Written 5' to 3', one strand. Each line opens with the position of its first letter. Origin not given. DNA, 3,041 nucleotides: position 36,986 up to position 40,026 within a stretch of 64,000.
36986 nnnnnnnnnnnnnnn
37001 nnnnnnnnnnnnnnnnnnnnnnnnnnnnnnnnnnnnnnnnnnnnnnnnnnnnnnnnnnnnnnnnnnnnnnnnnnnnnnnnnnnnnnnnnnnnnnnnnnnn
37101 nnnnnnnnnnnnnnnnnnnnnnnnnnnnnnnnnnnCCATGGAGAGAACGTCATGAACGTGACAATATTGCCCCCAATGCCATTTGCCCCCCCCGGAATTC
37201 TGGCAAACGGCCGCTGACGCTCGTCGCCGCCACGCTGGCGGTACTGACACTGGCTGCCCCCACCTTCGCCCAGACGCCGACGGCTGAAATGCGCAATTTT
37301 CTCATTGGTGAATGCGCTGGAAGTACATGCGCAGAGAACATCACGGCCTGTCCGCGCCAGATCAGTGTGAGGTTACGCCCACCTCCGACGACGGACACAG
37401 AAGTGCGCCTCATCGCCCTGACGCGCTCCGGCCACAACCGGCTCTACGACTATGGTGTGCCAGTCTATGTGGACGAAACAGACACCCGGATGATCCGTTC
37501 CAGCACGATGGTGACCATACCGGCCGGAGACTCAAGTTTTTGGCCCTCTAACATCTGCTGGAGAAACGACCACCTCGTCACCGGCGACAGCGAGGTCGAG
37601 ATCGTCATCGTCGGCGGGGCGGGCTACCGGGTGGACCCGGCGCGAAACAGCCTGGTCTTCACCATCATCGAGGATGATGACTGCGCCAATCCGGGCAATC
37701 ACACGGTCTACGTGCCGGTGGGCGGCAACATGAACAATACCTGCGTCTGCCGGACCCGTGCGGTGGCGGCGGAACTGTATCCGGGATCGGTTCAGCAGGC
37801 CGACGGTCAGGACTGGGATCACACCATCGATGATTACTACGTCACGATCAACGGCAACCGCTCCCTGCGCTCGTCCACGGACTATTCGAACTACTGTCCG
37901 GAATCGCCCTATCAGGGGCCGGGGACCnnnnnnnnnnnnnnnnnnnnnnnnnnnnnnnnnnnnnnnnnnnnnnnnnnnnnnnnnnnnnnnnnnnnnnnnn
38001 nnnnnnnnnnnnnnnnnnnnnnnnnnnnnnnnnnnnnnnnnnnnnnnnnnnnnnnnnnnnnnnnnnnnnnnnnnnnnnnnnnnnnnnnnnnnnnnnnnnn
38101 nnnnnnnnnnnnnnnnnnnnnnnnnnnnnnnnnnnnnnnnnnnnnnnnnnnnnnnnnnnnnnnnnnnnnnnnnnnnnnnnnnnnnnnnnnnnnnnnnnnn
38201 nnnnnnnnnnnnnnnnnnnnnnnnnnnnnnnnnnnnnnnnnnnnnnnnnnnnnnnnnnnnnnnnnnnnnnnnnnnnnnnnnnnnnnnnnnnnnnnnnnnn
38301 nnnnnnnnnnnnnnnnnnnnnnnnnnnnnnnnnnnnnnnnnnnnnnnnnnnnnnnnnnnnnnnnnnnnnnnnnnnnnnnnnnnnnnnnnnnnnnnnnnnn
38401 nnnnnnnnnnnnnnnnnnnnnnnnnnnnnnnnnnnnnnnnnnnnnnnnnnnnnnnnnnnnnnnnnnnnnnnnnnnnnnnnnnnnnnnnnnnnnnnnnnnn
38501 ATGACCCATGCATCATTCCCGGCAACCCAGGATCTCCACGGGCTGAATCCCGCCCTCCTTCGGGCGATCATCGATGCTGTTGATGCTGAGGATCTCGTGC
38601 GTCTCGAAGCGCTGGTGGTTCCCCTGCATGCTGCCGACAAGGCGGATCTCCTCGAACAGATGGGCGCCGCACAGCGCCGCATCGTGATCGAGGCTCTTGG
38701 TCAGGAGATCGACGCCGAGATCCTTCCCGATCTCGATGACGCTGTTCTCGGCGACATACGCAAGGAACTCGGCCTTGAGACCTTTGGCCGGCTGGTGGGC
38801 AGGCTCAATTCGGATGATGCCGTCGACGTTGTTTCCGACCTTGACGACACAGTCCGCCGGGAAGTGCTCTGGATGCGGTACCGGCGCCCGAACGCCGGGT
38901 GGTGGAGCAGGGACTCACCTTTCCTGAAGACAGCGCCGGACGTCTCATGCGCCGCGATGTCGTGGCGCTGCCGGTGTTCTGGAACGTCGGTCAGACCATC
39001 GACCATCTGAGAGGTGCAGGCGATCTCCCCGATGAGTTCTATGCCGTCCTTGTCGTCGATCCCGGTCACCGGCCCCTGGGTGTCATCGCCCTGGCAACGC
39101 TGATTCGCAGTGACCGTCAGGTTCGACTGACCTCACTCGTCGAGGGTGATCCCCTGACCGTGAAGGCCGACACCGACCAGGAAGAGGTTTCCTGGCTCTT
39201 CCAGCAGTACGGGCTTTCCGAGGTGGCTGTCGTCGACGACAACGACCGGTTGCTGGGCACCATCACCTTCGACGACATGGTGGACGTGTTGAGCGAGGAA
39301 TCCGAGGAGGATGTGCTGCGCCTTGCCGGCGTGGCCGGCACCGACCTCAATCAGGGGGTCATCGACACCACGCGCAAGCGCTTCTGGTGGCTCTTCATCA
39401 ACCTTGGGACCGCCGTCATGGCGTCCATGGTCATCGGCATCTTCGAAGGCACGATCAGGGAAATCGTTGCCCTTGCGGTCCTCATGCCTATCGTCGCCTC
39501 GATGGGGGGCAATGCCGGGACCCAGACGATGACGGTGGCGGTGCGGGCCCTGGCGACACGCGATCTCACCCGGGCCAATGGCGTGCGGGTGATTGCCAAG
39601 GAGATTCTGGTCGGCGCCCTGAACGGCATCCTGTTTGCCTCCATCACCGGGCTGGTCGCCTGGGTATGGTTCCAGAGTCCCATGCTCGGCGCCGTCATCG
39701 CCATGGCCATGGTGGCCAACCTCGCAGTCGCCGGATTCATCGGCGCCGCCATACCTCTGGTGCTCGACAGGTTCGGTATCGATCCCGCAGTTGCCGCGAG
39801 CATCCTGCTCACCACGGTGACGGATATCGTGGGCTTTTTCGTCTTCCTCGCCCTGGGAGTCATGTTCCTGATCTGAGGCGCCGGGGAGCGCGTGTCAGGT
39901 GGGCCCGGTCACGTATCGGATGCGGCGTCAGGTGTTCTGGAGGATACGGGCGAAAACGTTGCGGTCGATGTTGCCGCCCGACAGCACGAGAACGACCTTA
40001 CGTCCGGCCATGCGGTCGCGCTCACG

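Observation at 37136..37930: Lower-GC cysteine-rich secreted protein gene whose start codon is uncoupled from its signal peptide by a poly-C(8) tract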

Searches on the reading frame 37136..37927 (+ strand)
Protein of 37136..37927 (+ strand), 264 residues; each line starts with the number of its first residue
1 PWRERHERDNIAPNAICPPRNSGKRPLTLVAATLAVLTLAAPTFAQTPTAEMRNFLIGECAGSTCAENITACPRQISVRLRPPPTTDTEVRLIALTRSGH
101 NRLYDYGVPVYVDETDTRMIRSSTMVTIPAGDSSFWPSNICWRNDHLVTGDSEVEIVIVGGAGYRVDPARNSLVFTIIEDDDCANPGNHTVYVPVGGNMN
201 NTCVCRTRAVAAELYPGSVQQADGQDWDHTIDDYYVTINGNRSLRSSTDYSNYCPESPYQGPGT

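Call 6: search_protein_families(library=pfam, proteins=[window:37136-37927:+], max_evalue=1)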
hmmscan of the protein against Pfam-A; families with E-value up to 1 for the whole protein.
window:37136-37927:+ (264 aa): 0 families

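Call 8: find_related_loci(query=window:37136-37927:+, collection=genome_contigs, flank=4000)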
Query window:37136-37927:+ (264 aa) in genome_contigs; peptide patterns used: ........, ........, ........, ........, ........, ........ (x = any residue, [..] = any of these).
111 stretches matched a pattern; 11 encode a relative of the query (tblastn E <= 1e-3); 11 distinct loci.
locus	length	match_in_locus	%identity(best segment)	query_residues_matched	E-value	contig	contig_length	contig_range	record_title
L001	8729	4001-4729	71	27-264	1e-115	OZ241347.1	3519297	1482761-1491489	MAG: Gammaproteobacteria bacterium isolate 902cf1fa-e630-4afc-8fc8-97bfb37d8fab genome assembly, chromosome: 1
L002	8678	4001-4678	73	48-264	7e-106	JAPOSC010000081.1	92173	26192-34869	MAG: Thiotrichales bacterium isolate CAR2_bin_14 NODE_46_length_92173_cov_52.0707, whole genome shotgun sequence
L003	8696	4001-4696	72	42-264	3e-104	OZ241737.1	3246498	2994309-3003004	MAG: Paracoccaceae bacterium isolate 3a46951a-f5b3-4b3b-a1ef-edcb7c64fda5 genome assembly, chromosome: 1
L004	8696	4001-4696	72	42-264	7e-104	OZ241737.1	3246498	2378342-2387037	MAG: Paracoccaceae bacterium isolate 3a46951a-f5b3-4b3b-a1ef-edcb7c64fda5 genome assembly, chromosome: 1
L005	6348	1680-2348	74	42-263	9e-98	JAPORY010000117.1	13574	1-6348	MAG: Aestuariivita sp. isolate CAR2_bin_10 NODE_1548_length_13574_cov_15.2835, whole genome shotgun sequence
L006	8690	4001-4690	70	46-264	5e-98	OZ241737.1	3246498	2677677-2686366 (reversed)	MAG: Paracoccaceae bacterium isolate 3a46951a-f5b3-4b3b-a1ef-edcb7c64fda5 genome assembly, chromosome: 1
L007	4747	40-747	67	39-264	8e-96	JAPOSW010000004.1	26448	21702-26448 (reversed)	MAG: Gammaproteobacteria bacterium isolate CAR2_bin_8 NODE_605_length_26448_cov_11.3917, whole genome shotgun sequence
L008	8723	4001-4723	65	39-264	8e-95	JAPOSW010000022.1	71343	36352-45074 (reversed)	MAG: Gammaproteobacteria bacterium isolate CAR2_bin_8 NODE_94_length_71343_cov_11.8212, whole genome shotgun sequence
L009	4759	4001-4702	65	39-264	8e-89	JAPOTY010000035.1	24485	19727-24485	MAG: Gammaproteobacteria bacterium isolate CAR4_bin_12 NODE_597_length_24485_cov_14.6137, whole genome shotgun sequence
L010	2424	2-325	79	157-264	6e-56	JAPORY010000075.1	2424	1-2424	MAG: Aestuariivita sp. isolate CAR2_bin_10 NODE_7777_length_2424_cov_14.6357, whole genome shotgun sequence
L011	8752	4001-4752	74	24-264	6e-64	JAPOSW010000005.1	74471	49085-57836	MAG: Gammaproteobacteria bacterium isolate CAR2_bin_8 NODE_88_length_74471_cov_10.6527, whole genome shotgun sequence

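Call 17: find_related_loci(query=A1, collection=metagenome_contigs, flank=1500)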
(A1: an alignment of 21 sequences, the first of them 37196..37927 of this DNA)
Query A1 (244 aa) in metagenome_contigs; peptide patterns used: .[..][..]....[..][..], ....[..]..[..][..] (x = any residue, [..] = any of these).
144 stretches matched a pattern, but none encodes a relative of the query by tblastn (E <= 1e-3).

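Call 18: find_related_loci(query=A1, collection=viral_contigs, flank=3000)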
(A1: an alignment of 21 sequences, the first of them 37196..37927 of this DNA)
Query A1 (244 aa) in viral_contigs; peptide patterns used: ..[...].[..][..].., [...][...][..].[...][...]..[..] (x = any residue, [..] = any of these).
12 stretches matched a pattern, but none encodes a relative of the query by tblastn (E <= 1e-3).

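Call 24: predict_structure(alignment_id=A1)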
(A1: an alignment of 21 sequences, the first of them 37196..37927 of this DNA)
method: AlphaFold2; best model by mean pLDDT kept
length: 244 residues; sequences in the alignment: 21
mean_pLDDT: 66.0   pTM: 0.54
mean pLDDT of the five models: 66.0, 65.2, 62.6, 61.1, 60.7
residues with pLDDT >= 90: 25; 70-90: 82; 50-70: 75; < 50: 62
segments of 3 or more residues with pLDDT < 50: 1-4, 9-24, 42-51, 86-100, 123-129, 198-201
pLDDT, mean of each block of 10 residues (from residue 1): 45 44 70 66 44 73 92 75 50 43 82 83 46 80 87 74 74 70 76 57 52 57 61 84 59
secondary structure, 60 per line:
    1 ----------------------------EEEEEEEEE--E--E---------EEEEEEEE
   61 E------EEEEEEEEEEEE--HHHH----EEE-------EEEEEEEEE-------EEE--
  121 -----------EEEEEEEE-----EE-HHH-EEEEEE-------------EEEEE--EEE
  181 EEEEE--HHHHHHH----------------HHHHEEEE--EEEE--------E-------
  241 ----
elements in order: E29-37 E53-61 E68-79 H82-85 E90-92 E100-108 E116-118 E132-139 E152-157 E171-175 E178-185 H188-194 H211-214 E215-218 E221-224
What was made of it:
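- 37271..37930 (+): Mature protein (219 aa, 8 Cys) plus stop: a variable N-terminal Cys segment, a Calx-beta-like beta-sandwich (about 37352-37666) and a conserved Cys-rich C-terminal module ending in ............. AlphaFold2 model, pLDDT 66 (call 24).
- On Calx-beta domain (PF03160): The model has only moderate confidence (pLDDT 66; call 24).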

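Call 27: search_protein_families(library=pfam, alignment_id=A1, max_evalue=10)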
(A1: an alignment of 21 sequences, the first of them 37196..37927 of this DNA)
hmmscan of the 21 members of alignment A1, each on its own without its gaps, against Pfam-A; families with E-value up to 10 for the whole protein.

A. member 1, window:37196-37927:+ (244 aa): 0 families

B. families by the number of members that match (of 21 scanned): 3 families
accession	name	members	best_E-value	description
PF23710.1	DUF7155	2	0.072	Family of unknown function (DUF7155)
PF00197.24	Kunitz_legume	1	0.021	Trypsin and protease inhibitor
PF02382.20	RTX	1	0.086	N-terminal domain in RTX protein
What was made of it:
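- Closest known: Calx-beta domain proteins. Different: No family member reaches the Pfam Calx-beta model, even at E of 10 or less (calls 6, 27).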

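Call 32: fold_search(model_id=the predicted structure, library=pdb)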
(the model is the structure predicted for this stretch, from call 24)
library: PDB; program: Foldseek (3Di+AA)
matches with E <= 10: 1043; with E <= 0.001: 0
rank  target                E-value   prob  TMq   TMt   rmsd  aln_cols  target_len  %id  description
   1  4jx0_A                2.7e-03  0.99  0.28  0.24  10.1       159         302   12  Crystal structure of a two domain protein with unknown function (BF3416) from Bacteroides fragilis NCTC 9343 at 2.90 A (released 2013-05-15)
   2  3gin_B                7.2e-03  0.99  0.31  0.55   5.4       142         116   13  Crystal structure of E454K-CBD1 (released 2009-04-21)
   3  3h6a_B                1.0e-02  0.98  0.27  0.49   6.2       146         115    8  Structure of the Calx-beta domain of integrin beta4 crystallized in the presence of calcium (released 2009-06-23)
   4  3fq4_B                1.0e-02  0.98  0.27  0.48   6.6       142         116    8  Crystal structure of the Calx-beta domain of integrin beta4 (released 2009-06-23)
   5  3gin_A                1.3e-02  0.97  0.29  0.51   5.7       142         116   13  Crystal structure of E454K-CBD1 (released 2009-04-21)
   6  8jp0                  1.3e-02  0.97  0.26  0.10   5.2       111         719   15  structure of human sodium-calciumexchanger NCX1 (released 2024-01-03)
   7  2dpk                  1.3e-02  0.95  0.28  0.46   6.5       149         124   14  The Crystal Structure of the Primary Ca2+ Sensor of the Na+/Ca2+ Exchanger (released 2006-06-13)
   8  3ead_A                1.7e-02  0.99  0.27  0.51   4.6       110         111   14  Crystal structure of CALX-CBD1 (released 2009-09-08)
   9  3ead_B                1.7e-02  0.97  0.26  0.48   5.5       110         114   13  Crystal structure of CALX-CBD1 (released 2009-09-08)
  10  3fso_B                1.7e-02  0.97  0.27  0.49   5.9       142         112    7  Crystal structure of the Calx-beta domain of integrin beta4, calcium soak (released 2009-06-23)
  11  3e9t_A                2.4e-02  0.91  0.24  0.45   5.2       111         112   14  Crystal structure of Apo-form Calx CBD1 domain (released 2009-09-01)
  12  8va7_B                2.4e-02  0.84  0.25  0.11   7.0       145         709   12  Crystal structure of CapGH3a enzyme retrieved from capybara gut metagenome (released 2024-10-23)
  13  8va7_A                2.6e-02  0.82  0.25  0.11   7.2       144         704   12  Crystal structure of CapGH3a enzyme retrieved from capybara gut metagenome (released 2024-10-23)
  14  3vi3_A                2.6e-02  0.80  0.25  0.13   9.0       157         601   11  Crystal structure of alpha5beta1 integrin headpiece (ligand-free form) (released 2012-02-22)
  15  9x54                  3.0e-02  0.82  0.28  0.43   8.1       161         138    7  Crystal structure of RhoGDI2 in complex with Compound 3054b (released 2025-10-29)
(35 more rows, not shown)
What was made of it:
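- On Calx-beta domain (PF03160): Foldseek hits are weaker, with E of 3e-3 or worse (call 32).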

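Call 39: search_protein_representatives(alignment_id=A1)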
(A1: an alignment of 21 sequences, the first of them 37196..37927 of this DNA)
Query: 21 sequences, 241 profile positions. Proteins with E-value up to 0.001 (for the whole library): 194; up to 1e-10: 59; up to 1e-30: 6. The best 150 are listed.
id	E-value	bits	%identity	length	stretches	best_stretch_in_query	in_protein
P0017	4.4e-109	379.8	-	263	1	1-240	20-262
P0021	4.5e-88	311.1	-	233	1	14-241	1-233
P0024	7.0e-83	294.1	-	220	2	1-196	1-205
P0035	2.7e-40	154.6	-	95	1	152-241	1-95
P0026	3.4e-39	151.0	-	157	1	1-149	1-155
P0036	2.6e-33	131.8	-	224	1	48-240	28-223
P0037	2.4e-26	109.0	-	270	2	7-192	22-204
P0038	3.2e-24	102.0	-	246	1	7-238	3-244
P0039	4.6e-24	101.5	-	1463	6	126-165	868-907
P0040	5.2e-23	98.0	-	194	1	65-240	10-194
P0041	7.1e-23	97.6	-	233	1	47-239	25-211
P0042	7.2e-23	97.6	-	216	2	12-194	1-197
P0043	8.9e-23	97.3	-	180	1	71-238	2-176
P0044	6.7e-22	94.4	-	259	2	53-190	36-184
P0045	1.9e-21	92.9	-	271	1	1-236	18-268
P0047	4.2e-21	91.8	-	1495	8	110-169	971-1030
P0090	1.4e-10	57.4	-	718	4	121-176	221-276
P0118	1.3e-07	47.7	-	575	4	102-164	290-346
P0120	1.5e-07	47.4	-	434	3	126-161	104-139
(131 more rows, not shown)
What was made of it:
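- On Calx-beta domain (PF03160): The family profile hits P0047 at E 4e-21 over 8 stretches (call 39).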

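Call 40: search_protein_families(library=pfam, proteins=[P0039, P0047, P0090, P0120, P0118, P0036, P0037, P0038], max_evalue=0.01)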
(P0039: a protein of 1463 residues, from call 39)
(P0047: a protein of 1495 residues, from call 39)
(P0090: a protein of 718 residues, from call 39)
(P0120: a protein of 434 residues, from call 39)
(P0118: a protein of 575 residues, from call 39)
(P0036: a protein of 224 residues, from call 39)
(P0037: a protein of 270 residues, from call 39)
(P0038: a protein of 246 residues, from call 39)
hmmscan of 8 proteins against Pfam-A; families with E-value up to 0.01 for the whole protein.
P0039 (1463 aa): 5 families
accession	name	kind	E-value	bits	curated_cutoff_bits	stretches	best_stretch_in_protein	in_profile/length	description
PF00041.27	fn3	-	5.6e-41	139.1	25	6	379-469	2-79/84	Fibronectin type III domain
PF25059.1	FN3_DSCAM-DSCAML_C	-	1.3e-10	41.8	39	0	1392-1433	30-71/89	DSCAM/DSCAML C-terminal Fn3-like domain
PF16893.11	fn3_2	-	1.1e-06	29.2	27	0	962-997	44-79/89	Fibronectin type III domain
PF25523.1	Ig_RIMBP2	-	1.5e-06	28.6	27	0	1123-1162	3-44/105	RIMBP2-like, immunoglobulin-like domain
PF16656.11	Pur_ac_phosph_N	-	0.0013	19.7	30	0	921-1005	13-90/93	Purple acid Phosphatase, N-terminal domain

P0047 (1495 aa): 6 families
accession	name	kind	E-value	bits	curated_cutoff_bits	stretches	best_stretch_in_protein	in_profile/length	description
PF03160.20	Calx-beta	-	1.9e-95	315.5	27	9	457-560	11-119/119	Calx-beta domain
PF00082.27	Peptidase_S8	-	8.3e-48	163.6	21.8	1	161-420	2-273/288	Subtilase family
PF16397.10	DUF5006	-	5.3e-15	55.7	34.1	3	1196-1372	88-254/263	Domain of unknown function (DUF5006)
PF16132.11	DUF4843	-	7.4e-11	42.3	34.5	0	491-561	60-132/163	Domain of unknown function (DUF4843)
PF00960.24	Neocarzinostat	-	0.00024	21.5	25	0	1041-1109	40-102/110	Neocarzinostatin family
PF22148.1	Fervidolysin_NPro-like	-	0.003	18.4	21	1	49-111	18-80/81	Fervidolysin N-terminal prodomain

P0090 (718 aa): 4 families
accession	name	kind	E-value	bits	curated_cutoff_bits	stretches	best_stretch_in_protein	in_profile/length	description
PF03160.20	Calx-beta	-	2.4e-09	37.7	27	1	653-718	53-119/119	Calx-beta domain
PF07703.20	A2M_BRD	-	1.4e-05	25.8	22.7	0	163-247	38-127/140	Alpha-2-macroglobulin bait region domain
PF02018.23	CBM_4_9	-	0.0028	18.5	25.9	0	206-256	22-75/136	Carbohydrate binding domain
PF16101.10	PRIMA1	-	0.0096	16.2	38.6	0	336-367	47-77/158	Proline-rich membrane anchor 1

P0120 (434 aa): 5 families
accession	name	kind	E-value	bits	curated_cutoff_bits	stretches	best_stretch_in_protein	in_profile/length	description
PF09831.14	DUF2058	-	7.6e-05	23.4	25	0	323-382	87-146/174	Uncharacterized protein conserved in bacteria (DUF2058)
PF07203.16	DUF1412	-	0.00041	20.9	25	0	98-114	18-34/53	Protein of unknown function (DUF1412)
PF02234.24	CDI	-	0.00069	20.1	25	0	21-38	22-39/49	Cyclin-dependent kinase inhibitor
PF11213.13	DUF3006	-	0.0029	18.2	32.3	0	139-167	16-47/67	Protein of unknown function (DUF3006)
PF22708.2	S1CSD-TOTE-1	-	0.0038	17.1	27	0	260-296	14-49/65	S1/CSD-like domain 1 of the TOTE conflict systems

P0118 (575 aa): 1 family
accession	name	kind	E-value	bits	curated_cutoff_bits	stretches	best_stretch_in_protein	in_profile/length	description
PF03160.20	Calx-beta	-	5.4e-10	39.8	27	1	469-554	8-96/119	Calx-beta domain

P0036 (224 aa): 0 families

P0037 (270 aa): 0 families

P0038 (246 aa): 0 families
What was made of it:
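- On Calx-beta domain (PF03160): P0047 has 9 Pfam Calx-beta stretches (call 40).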

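Call 77: search_protein_families(library=ncbifam, proteins=[P0037], max_evalue=0.1)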
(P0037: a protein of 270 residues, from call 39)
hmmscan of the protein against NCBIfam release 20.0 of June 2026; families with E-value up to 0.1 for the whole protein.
P0037 (270 aa): 0 families

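Call 78: search_protein_families(library=phrogs, proteins=[window:37196-37927:+, P0037], max_evalue=0.1)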
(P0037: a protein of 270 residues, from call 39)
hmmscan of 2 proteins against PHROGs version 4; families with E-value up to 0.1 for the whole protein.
window:37196-37927:+ (244 aa): 0 families

P0037 (270 aa): 0 families

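Call 81: search_solved_structures(query=A1, max_evalue=1)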
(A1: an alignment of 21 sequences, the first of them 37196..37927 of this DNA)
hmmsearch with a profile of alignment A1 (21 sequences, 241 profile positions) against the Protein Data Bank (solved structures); distinct sequences matched with E-value up to 1: 0.
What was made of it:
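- Closest known: Calx-beta domain proteins. Different: These are small single-domain proteins with an added conserved Cys-rich C-terminal module (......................) that has no match in Pfam, NCBIfam, PHROGs or PDB sequences (calls 27, 77, 78, 81).
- Tried and rejected: The Pfam, NCBIfam, PHROGs and PDB-sequence searches of the family gave nothing (calls 6, 27, 77, 78, 81).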

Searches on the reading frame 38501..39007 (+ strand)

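Call 84: search_protein_families(library=pfam, proteins=[window:38501-39007:+], max_evalue=0.01)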
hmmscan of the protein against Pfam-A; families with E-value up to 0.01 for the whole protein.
window:38501-39007:+ (169 aa): 1 family
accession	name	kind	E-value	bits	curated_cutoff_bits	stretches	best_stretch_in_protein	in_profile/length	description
PF03448.22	MgtE_N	-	1.1e-13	51.9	25.9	1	42-123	1-82/102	MgtE intracellular N domain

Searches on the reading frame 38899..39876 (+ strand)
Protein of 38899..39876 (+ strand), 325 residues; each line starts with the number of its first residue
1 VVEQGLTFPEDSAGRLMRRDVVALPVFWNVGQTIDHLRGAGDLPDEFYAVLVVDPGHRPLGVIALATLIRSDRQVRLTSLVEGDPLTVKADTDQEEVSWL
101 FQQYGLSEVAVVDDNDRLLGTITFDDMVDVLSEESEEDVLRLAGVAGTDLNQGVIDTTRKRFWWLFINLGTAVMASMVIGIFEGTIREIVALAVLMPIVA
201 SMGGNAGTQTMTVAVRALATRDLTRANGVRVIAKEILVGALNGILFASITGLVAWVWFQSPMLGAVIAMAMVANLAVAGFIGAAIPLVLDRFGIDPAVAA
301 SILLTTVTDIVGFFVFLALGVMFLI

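Call 6: search_protein_families(library=pfam, proteins=[window:38899-39876:+], max_evalue=1)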
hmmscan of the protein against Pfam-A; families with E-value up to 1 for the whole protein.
window:38899-39876:+ (325 aa): 3 families
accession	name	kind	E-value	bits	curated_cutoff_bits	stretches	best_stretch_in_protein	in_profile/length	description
PF01769.21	MgtE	-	1.3e-34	119.6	27.6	1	196-318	1-124/125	Divalent cation transporter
PF00571.33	CBS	-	3.8e-14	53.2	24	2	84-132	8-56/57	CBS domain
PF23846.1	Cache_WalK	-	0.2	12.6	27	1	105-167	13-75/92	WalK sensor protein kinase Chache domain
